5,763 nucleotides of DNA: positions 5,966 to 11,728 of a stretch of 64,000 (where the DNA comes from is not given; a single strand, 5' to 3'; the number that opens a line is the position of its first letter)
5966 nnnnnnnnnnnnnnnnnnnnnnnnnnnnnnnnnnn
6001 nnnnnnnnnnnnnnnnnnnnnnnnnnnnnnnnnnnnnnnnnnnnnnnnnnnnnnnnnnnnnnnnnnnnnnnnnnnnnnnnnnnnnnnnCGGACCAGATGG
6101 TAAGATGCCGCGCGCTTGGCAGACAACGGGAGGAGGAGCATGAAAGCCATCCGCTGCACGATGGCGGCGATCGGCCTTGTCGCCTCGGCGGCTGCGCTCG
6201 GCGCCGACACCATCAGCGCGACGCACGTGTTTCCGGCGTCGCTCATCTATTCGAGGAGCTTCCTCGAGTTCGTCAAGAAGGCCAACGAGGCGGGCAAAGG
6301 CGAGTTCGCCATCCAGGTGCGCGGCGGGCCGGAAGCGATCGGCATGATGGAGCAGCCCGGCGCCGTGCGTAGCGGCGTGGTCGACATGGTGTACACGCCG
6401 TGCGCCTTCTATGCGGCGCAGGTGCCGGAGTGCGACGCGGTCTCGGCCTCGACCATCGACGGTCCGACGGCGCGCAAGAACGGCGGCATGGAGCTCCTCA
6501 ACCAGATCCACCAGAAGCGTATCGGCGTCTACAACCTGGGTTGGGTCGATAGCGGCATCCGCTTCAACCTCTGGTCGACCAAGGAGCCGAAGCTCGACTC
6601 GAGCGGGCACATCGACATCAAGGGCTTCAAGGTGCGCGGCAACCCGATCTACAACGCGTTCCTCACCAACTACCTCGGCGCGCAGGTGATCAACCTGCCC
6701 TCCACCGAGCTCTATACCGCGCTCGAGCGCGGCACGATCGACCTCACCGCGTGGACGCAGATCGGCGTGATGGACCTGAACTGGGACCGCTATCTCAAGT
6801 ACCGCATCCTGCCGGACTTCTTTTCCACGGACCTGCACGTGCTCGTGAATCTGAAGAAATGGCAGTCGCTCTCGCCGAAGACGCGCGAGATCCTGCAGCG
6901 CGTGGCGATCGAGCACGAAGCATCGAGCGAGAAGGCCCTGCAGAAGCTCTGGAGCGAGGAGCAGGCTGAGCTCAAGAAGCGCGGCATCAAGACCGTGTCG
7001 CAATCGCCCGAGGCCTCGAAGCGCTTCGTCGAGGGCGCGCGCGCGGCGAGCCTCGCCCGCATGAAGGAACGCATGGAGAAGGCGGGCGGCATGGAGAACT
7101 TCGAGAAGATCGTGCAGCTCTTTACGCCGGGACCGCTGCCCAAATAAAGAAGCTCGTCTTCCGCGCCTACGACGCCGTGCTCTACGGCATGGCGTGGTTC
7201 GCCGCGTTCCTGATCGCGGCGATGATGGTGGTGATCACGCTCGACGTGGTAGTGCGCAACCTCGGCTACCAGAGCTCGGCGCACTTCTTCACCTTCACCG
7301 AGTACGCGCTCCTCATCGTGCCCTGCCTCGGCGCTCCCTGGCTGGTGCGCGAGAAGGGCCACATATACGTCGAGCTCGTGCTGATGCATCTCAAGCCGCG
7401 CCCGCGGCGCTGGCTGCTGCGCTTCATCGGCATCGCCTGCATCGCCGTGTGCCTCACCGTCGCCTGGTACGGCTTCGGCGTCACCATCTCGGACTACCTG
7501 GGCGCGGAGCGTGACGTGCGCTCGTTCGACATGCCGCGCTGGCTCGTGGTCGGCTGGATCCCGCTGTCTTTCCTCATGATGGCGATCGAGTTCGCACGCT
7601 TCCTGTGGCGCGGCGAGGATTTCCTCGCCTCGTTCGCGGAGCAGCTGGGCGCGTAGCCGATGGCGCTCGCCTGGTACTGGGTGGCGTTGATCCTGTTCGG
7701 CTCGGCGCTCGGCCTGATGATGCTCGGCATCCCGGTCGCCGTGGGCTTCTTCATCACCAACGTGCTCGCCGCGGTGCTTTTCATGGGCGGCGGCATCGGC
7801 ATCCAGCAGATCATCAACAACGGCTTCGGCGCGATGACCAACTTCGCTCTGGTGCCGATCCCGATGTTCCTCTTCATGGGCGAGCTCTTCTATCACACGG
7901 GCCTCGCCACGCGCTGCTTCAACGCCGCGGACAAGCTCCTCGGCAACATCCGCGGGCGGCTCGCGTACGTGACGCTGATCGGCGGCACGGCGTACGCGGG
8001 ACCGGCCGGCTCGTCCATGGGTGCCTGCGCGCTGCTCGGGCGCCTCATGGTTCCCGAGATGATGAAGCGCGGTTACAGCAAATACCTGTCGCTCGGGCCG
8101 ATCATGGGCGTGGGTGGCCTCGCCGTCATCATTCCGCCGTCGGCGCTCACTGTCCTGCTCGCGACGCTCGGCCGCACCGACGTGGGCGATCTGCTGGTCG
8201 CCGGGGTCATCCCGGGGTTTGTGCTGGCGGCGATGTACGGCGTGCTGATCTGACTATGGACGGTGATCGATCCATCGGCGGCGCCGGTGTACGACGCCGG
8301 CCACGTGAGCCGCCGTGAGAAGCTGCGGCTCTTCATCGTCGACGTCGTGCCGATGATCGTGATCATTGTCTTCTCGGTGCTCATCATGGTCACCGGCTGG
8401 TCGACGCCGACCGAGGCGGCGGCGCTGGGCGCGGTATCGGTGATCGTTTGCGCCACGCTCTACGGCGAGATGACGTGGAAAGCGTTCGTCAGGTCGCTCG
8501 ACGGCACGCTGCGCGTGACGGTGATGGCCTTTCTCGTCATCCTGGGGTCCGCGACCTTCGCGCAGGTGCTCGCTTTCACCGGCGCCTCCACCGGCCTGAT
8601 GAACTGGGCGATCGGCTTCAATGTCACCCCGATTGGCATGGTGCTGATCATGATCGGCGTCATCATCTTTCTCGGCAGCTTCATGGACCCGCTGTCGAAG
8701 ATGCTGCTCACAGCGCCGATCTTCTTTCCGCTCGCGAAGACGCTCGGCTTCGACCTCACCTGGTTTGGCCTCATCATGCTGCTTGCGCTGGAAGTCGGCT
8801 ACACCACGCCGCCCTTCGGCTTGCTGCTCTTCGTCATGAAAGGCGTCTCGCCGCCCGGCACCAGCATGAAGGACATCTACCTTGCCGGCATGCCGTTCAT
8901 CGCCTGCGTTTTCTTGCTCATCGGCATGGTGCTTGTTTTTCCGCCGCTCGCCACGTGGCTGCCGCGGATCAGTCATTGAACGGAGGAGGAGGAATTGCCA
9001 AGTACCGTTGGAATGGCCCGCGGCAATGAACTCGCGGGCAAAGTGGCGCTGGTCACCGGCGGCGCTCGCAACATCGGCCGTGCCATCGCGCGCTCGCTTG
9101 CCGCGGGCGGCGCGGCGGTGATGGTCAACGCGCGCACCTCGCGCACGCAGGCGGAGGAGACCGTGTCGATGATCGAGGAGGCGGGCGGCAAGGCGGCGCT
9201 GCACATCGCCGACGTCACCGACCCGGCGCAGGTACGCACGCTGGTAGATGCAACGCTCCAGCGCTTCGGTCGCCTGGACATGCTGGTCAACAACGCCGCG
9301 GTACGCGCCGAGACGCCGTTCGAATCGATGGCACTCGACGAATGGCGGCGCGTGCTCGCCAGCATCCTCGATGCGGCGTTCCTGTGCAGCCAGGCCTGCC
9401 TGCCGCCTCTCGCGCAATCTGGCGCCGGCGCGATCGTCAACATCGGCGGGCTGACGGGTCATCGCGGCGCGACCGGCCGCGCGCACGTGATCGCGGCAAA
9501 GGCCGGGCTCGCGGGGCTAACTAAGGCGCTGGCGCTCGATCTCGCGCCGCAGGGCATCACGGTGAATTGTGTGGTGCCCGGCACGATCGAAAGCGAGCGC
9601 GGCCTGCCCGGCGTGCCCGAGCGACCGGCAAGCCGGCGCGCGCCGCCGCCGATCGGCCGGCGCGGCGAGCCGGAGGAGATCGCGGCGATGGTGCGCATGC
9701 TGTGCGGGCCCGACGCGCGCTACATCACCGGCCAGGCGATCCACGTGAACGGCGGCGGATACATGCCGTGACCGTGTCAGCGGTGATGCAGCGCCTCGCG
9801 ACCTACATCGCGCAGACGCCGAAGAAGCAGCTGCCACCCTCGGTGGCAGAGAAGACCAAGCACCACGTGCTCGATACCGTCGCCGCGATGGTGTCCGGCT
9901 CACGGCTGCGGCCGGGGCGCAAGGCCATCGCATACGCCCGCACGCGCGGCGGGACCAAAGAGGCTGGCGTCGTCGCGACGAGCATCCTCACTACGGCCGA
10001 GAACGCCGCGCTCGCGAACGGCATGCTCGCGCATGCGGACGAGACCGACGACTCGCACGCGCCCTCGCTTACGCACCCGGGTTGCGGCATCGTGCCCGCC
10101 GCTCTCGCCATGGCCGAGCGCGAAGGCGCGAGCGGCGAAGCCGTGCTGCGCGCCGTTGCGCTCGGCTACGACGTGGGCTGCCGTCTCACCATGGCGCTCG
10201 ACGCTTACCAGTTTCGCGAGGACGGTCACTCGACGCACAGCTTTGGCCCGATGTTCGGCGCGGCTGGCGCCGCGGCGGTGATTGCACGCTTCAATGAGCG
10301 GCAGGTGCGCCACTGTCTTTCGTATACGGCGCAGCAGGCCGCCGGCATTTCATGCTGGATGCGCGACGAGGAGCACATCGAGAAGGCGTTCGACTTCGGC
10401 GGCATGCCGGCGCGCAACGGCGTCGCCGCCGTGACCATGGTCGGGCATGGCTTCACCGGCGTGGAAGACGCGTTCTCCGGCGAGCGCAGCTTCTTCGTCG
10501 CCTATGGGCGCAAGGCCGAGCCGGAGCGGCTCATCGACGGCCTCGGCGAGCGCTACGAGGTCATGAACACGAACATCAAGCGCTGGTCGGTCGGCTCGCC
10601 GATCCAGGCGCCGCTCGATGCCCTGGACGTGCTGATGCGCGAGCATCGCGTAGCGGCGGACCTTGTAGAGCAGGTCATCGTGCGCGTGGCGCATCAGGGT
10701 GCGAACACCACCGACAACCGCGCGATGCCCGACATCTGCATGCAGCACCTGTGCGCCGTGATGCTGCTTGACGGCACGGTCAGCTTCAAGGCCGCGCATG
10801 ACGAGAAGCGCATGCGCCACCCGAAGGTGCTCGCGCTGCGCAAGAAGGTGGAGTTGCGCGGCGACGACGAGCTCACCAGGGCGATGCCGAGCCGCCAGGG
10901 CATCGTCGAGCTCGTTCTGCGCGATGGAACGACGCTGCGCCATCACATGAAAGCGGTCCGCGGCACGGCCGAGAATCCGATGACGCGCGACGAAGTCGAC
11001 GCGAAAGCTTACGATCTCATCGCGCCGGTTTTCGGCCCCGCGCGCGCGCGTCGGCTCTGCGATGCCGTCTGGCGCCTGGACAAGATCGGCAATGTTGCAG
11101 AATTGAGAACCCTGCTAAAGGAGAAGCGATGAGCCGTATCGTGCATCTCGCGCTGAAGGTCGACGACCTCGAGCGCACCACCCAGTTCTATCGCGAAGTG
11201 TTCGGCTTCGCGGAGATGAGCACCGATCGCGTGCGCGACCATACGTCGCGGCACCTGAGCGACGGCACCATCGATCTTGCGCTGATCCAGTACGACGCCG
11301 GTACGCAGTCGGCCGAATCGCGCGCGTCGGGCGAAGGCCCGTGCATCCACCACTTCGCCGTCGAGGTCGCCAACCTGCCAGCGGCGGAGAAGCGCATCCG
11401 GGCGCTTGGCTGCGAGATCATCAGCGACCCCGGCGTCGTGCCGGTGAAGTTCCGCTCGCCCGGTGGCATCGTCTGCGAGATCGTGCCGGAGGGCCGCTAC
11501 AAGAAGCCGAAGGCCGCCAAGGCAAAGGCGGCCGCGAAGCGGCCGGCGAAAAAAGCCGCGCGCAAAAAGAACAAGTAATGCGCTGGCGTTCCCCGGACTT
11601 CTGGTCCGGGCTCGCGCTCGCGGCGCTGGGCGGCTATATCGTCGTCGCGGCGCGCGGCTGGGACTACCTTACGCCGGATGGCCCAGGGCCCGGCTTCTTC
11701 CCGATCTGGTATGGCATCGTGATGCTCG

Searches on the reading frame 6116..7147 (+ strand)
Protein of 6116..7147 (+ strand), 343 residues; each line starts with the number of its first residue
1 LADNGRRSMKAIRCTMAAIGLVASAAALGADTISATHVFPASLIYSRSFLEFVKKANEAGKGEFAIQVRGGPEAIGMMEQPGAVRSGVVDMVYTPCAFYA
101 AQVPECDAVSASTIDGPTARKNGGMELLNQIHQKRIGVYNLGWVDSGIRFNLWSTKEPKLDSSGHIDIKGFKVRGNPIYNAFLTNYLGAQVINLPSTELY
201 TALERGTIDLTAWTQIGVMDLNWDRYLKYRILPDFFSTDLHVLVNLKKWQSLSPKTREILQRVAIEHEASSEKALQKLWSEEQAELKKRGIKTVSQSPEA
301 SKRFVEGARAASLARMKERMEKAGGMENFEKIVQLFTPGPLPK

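Call 4: search_protein_families(library=pfam, proteins=[window:6116-7147:+], max_evalue=0.01)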
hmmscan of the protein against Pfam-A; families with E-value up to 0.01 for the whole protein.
window:6116-7147:+ (343 aa): 2 families
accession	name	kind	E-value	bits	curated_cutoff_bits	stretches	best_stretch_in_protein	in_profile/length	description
PF03480.18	DctP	-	9.1e-25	88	23.4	1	37-309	3-276/286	Bacterial extracellular solute-binding protein, family 7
PF23362.1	DHX37_C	-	0.004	17.4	27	1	246-287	17-57/80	DEAH helicase DHX37 C-terminal domain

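Call 5: search_protein_families(library=ncbifam, proteins=[window:6116-7147:+], max_evalue=0.01)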
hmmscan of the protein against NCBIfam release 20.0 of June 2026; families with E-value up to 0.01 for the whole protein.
window:6116-7147:+ (343 aa): 2 families
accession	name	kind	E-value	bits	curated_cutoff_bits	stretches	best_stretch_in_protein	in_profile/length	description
NF037995.1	TRAP_S1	subfamily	3.3e-19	69.3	50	1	136-304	106-271/271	TRAP transporter substrate-binding protein DctP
TIGR00787.1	dctP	subfamily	5.4e-12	45.7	175.05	1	49-279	15-246/257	DctP family TRAP transporter solute-binding subunit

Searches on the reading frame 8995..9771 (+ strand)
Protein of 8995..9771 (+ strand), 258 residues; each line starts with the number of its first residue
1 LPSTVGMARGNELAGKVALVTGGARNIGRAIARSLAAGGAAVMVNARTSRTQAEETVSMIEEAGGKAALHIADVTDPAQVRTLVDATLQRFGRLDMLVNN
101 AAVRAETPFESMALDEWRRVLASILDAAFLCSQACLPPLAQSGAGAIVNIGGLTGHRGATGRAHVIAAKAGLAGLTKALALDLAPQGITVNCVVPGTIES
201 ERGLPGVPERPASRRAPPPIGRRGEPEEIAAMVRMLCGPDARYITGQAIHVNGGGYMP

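Call 79: search_protein_families(library=pfam, proteins=[window:8995-9771:+], max_evalue=0.001)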
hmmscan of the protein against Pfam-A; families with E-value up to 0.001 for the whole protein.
window:8995-9771:+ (258 aa): 5 families
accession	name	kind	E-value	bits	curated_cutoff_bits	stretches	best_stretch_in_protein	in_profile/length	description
PF13561.12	adh_short_C2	-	5.8e-57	193.4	27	1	24-254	3-234/236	Enoyl-(Acyl carrier protein) reductase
PF00106.31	adh_short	-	7.3e-48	163.1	26.6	1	16-201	1-185/195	short chain dehydrogenase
PF08659.16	KR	-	2.3e-15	57.4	22.6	1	18-175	3-159/180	KR domain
PF23441.1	SDR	-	5.6e-06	26.4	27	1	11-201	3-197/258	SDR-like rossmann domain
PF01370.27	Epimerase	-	0.0001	22.3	20.9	1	18-102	1-73/240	NAD dependent epimerase/dehydratase family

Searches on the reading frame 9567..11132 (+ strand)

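Call 79: search_protein_families(library=pfam, proteins=[window:9567-11132:+], max_evalue=0.001)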
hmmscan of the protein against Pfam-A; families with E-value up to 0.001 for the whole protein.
window:9567-11132:+ (521 aa): 2 families
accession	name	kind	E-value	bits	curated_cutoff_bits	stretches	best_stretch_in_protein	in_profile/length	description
PF03972.19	MmgE_PrpD_N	-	4.1e-51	174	32.1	1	75-320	1-242/244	MmgE/PrpD N-terminal domain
PF19305.4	MmgE_PrpD_C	-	1.5e-30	106.7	32.1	1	343-503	4-172/173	MmgE/PrpD C-terminal domain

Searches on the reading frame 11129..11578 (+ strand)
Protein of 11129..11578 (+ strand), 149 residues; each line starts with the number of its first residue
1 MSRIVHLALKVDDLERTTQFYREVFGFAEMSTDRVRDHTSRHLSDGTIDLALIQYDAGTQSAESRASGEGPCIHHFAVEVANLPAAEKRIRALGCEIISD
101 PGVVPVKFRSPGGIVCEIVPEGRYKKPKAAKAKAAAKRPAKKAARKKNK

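Call 79: search_protein_families(library=pfam, proteins=[window:11129-11578:+], max_evalue=0.001)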
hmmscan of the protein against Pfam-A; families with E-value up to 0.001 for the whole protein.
window:11129-11578:+ (149 aa): 4 families
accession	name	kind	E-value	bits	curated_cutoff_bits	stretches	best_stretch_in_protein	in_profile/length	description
PF00903.31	Glyoxalase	-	1.1e-11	45.6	20.6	1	3-105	1-103/121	Glyoxalase/Bleomycin resistance protein/Dioxygenase superfamily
PF22677.2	Ble-like_N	-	3.3e-08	33.6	24.5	1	3-27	1-25/41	Bleomycin resistance protein-like N-terminal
PF13669.12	Glyoxalase_4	-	1.3e-07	32.3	27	1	6-100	2-96/109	Glyoxalase/Bleomycin resistance protein/Dioxygenase superfamily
PF18029.7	Glyoxalase_6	-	9.4e-06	26.7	23.6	1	7-101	2-87/106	Glyoxalase-like domain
